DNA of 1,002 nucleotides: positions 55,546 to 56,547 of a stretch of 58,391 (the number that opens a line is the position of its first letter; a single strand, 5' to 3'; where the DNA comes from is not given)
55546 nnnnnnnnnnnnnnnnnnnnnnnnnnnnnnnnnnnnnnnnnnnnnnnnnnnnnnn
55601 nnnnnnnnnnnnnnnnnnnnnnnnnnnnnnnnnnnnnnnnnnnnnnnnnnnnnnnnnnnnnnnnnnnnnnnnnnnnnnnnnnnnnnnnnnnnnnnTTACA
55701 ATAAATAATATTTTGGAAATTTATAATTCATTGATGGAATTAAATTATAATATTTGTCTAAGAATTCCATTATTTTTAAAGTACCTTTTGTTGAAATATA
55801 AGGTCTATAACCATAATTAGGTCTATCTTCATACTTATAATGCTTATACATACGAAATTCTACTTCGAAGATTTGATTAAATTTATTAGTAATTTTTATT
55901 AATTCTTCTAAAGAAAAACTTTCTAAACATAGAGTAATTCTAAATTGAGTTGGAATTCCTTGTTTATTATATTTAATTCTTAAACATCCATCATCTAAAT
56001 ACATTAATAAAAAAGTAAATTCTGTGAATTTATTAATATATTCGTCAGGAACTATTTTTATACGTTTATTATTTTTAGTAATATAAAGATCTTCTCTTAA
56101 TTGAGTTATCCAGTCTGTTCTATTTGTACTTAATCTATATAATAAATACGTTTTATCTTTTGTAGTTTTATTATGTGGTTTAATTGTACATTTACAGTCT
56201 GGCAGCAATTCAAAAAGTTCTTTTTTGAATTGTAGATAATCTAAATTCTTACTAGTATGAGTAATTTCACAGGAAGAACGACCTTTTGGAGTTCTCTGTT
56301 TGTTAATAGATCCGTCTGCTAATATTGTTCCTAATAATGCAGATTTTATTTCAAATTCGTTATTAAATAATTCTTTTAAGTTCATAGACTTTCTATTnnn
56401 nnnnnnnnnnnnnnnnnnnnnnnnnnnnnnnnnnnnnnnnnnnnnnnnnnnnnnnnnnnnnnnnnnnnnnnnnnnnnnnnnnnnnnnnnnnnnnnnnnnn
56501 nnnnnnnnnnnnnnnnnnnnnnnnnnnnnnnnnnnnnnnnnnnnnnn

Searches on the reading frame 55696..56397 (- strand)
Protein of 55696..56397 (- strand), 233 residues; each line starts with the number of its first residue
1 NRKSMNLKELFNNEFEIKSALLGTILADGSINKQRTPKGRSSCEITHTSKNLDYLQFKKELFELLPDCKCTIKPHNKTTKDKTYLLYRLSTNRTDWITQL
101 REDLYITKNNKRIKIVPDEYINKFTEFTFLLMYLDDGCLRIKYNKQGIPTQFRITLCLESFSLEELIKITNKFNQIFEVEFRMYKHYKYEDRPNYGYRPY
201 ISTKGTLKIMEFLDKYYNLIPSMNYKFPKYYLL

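Call 69: search_protein_families(library=ncbifam, proteins=[window:55696-56397:-], max_evalue=1)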
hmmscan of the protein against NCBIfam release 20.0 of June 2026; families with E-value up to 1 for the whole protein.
window:55696-56397:- (233 aa): 0 families

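Call 80: search_protein_families(library=pfam, proteins=[window:55699-56397:-], max_evalue=0.01)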
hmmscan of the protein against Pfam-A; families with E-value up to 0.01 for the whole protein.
window:55699-56397:- (233 aa): 1 family
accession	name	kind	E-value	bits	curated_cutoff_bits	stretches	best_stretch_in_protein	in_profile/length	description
PF03161.18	LAGLIDADG_2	-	2.7e-23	83.2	25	1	19-204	2-163/168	LAGLIDADG DNA endonuclease family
